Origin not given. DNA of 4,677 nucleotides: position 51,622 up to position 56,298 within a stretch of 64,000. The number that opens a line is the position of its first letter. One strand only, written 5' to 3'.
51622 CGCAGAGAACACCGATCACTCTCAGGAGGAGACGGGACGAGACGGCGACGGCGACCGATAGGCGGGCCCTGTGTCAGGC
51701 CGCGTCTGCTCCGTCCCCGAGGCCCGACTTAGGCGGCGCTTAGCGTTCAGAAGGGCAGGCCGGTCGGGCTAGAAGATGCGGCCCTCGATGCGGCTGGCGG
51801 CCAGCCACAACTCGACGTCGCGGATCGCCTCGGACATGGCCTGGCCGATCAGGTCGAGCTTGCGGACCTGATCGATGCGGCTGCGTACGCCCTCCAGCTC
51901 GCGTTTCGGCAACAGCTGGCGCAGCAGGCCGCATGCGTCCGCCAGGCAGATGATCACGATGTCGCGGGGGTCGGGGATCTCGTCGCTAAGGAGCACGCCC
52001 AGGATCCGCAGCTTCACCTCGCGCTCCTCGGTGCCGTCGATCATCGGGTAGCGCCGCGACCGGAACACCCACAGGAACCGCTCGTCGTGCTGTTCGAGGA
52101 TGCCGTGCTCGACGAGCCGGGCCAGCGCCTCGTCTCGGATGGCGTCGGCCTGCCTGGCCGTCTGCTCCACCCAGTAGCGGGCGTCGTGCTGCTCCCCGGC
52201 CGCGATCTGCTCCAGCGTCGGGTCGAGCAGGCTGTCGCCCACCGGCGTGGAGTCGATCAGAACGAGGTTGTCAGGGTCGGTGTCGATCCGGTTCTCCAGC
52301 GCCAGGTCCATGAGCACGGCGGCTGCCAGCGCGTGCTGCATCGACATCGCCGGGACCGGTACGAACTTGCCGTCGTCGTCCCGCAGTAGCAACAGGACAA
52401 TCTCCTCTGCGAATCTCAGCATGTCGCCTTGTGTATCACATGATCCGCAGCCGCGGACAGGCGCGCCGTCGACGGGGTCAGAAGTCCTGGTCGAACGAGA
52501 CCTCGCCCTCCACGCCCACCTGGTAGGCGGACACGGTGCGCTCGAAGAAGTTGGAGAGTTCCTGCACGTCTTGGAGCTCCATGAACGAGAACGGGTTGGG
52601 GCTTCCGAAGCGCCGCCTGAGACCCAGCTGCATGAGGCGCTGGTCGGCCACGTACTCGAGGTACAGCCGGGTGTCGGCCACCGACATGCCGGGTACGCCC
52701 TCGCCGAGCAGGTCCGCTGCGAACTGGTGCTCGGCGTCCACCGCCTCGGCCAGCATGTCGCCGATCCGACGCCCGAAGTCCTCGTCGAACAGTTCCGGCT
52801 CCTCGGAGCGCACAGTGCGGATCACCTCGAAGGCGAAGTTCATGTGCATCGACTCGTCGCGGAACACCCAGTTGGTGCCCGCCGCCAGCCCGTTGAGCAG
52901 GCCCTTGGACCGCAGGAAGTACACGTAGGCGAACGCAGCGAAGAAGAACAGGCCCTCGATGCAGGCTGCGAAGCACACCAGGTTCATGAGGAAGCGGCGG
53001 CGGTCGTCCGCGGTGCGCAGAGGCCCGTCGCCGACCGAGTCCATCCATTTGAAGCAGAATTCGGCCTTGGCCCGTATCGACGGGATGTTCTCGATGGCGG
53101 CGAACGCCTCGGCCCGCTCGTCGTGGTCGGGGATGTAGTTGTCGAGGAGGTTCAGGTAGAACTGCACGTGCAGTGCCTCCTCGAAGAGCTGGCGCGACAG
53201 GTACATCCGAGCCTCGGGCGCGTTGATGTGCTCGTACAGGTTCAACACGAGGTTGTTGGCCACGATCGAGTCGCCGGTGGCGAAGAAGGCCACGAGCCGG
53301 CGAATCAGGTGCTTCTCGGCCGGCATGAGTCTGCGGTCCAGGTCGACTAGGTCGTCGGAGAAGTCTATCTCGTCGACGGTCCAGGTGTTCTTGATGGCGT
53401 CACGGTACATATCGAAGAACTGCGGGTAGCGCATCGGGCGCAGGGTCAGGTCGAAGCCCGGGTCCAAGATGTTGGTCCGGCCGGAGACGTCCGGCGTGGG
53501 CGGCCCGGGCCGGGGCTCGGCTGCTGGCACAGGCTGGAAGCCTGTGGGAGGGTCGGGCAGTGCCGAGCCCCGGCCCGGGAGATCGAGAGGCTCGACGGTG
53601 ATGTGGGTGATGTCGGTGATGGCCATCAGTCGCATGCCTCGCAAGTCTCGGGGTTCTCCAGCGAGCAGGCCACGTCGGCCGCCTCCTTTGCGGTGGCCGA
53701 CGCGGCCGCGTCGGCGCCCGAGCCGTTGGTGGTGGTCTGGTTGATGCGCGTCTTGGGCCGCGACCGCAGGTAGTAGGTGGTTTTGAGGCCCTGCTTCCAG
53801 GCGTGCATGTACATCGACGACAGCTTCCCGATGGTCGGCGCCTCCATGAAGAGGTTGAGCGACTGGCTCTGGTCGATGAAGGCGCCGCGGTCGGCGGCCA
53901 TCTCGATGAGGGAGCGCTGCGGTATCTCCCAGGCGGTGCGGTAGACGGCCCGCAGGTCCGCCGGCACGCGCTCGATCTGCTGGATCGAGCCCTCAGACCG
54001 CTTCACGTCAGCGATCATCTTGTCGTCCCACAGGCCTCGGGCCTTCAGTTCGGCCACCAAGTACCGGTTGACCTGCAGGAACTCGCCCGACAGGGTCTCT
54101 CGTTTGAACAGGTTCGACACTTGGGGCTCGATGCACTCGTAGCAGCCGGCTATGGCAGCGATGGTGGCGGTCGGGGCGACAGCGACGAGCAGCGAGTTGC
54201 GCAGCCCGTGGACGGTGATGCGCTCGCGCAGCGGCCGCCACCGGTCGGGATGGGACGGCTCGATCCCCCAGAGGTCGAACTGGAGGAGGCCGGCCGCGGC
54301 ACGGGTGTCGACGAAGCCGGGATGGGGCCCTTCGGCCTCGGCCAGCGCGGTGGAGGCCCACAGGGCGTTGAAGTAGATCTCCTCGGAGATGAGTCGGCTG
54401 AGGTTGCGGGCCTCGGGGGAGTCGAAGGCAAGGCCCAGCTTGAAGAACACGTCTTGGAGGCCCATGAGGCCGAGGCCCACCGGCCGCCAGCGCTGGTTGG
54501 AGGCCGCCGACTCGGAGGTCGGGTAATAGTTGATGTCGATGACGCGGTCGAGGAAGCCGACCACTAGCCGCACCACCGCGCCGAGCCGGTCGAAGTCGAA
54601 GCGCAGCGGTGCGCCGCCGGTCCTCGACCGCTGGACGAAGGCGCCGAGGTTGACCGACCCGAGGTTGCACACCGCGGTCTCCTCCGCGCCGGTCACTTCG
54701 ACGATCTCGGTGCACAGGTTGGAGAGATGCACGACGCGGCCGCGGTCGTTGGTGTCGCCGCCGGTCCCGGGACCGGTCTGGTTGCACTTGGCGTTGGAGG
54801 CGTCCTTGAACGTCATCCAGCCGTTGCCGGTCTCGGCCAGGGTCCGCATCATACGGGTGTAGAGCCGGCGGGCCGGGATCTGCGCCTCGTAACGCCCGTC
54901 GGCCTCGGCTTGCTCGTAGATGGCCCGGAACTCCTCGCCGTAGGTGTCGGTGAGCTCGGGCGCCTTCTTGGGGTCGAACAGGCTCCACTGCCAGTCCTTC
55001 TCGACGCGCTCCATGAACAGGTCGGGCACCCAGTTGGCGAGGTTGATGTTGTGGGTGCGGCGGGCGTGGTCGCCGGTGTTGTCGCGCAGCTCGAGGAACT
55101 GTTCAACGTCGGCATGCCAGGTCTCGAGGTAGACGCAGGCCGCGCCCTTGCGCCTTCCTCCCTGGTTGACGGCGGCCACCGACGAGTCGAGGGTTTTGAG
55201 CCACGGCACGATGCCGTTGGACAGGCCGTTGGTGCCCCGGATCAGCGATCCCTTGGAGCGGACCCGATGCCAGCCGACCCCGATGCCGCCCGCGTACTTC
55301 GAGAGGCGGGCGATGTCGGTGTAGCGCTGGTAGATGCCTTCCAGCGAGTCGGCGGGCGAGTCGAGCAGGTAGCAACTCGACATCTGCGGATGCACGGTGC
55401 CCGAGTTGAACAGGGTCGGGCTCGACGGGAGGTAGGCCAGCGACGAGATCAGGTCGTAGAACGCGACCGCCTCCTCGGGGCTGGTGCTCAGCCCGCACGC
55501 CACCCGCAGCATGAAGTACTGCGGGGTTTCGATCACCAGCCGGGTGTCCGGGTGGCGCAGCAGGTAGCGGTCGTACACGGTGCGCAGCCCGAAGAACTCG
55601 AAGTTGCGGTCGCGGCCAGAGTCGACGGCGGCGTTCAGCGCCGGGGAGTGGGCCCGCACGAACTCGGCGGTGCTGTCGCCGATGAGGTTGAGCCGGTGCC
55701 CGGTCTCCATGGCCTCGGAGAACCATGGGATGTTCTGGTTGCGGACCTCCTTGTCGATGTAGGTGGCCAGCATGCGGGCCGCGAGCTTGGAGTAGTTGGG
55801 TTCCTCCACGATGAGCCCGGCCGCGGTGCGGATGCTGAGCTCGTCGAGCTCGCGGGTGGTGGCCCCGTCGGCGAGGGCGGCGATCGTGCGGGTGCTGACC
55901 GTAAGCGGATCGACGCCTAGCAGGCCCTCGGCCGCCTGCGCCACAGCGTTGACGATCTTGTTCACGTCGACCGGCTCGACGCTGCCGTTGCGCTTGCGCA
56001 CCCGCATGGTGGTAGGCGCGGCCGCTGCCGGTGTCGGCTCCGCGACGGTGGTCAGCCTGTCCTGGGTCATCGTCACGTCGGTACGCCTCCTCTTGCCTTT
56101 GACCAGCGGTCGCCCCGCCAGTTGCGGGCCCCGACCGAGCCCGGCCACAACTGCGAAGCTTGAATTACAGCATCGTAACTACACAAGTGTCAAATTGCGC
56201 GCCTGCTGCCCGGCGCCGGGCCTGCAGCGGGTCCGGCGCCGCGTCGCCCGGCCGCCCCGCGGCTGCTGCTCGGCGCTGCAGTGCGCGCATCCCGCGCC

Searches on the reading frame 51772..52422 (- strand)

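Call 31: search_protein_families(library=pfam, proteins=[window:51772-52422:-], max_evalue=0.00001)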
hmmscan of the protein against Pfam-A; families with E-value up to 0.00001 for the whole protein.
window:51772-52422:- (217 aa): 1 family
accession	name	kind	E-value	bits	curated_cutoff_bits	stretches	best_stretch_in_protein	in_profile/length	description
PF05719.16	GPP34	-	2.4e-47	162.1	29.1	1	5-202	2-200/201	Golgi phosphoprotein 3 (GPP34)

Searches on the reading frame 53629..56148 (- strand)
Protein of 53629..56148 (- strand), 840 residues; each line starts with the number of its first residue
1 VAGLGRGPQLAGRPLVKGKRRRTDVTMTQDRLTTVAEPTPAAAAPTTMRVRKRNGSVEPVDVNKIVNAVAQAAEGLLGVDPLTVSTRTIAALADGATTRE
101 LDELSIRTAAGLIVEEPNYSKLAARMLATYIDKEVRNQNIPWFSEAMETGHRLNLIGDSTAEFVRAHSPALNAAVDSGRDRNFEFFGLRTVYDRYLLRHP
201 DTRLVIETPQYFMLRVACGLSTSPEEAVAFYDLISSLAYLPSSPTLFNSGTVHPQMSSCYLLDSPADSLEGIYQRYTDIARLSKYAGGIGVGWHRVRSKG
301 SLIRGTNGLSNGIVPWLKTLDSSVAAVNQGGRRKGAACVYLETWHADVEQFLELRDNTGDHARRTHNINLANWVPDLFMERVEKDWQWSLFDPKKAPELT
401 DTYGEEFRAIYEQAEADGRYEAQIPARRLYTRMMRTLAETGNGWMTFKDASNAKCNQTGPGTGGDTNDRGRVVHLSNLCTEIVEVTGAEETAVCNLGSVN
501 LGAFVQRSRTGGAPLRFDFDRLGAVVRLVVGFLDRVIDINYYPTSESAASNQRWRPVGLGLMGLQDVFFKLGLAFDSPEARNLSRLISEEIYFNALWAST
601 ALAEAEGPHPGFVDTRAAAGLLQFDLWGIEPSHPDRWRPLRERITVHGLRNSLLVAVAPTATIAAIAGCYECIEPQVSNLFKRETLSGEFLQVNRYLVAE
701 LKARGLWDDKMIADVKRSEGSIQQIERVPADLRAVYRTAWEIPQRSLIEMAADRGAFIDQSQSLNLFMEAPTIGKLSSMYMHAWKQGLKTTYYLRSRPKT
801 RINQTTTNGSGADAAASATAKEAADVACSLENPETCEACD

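Call 31: search_protein_families(library=pfam, proteins=[window:53629-56148:-], max_evalue=0.00001)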
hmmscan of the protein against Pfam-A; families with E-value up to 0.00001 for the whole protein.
window:53629-56148:- (840 aa): 3 families
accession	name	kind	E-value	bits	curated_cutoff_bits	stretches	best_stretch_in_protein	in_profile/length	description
PF02867.20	Ribonuc_red_lgC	-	2.8e-189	630.6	23.9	1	257-794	1-523/523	Ribonucleotide reductase, barrel domain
PF00317.26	Ribonuc_red_lgN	-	2.4e-20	72.8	28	1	182-253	2-76/77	Ribonucleotide reductase, all-alpha domain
PF03477.21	ATP-cone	-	5.7e-11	43.2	25.8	1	48-133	1-87/88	ATP cone domain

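Call 33: find_homologous_proteins(query=window:53629-56148:-, max_evalue=1e-50)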
Query window:53629-56148:- (840 aa): 8000 proteins with E <= 1e-50 among 8000 candidates; the best 120 are listed.
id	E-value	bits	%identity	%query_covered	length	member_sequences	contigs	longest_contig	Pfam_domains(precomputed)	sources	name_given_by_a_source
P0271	0.0e+0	1868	100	97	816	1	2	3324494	PF02867.21,PF00317.27,PF03477.22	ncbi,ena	-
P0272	0.0e+0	1718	90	100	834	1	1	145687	PF02867.21,PF00317.27,PF03477.22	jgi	jgi:ribonucleoside-diphosphate reductase alpha chain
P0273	0.0e+0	1688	91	97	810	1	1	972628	PF02867.21,PF00317.27,PF03477.22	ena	-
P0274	0.0e+0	1686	90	97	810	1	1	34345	PF02867.21,PF00317.27,PF03477.22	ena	-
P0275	0.0e+0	1686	90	97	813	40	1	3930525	PF02867.21,PF00317.27,PF03477.22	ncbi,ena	-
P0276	0.0e+0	1686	90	97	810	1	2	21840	PF02867.21,PF00317.27,PF03477.22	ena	-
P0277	0.0e+0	1684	90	97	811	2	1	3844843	PF02867.21,PF00317.27,PF03477.22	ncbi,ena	-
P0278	0.0e+0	1684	90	97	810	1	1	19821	PF02867.21,PF00317.27,PF03477.22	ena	-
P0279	0.0e+0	1684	90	97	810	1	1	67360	PF02867.21,PF00317.27,PF03477.22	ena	-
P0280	0.0e+0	1684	90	97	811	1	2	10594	PF02867.21,PF00317.27,PF03477.22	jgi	-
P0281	0.0e+0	1683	90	97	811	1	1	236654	PF02867.21,PF00317.27,PF03477.22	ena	-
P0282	0.0e+0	1683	90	97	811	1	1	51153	PF02867.21,PF00317.27,PF03477.22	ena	-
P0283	0.0e+0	1682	90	97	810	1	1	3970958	PF02867.21,PF00317.27,PF03477.22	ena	-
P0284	0.0e+0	1681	90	97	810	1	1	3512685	PF02867.21,PF00317.27,PF03477.22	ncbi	-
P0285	0.0e+0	1680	90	97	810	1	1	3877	PF02867.21,PF00317.27,PF03477.22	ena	-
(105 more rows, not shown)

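Call 34: find_encoding_contigs(protein=P0271, flank=2000, max_places=3)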
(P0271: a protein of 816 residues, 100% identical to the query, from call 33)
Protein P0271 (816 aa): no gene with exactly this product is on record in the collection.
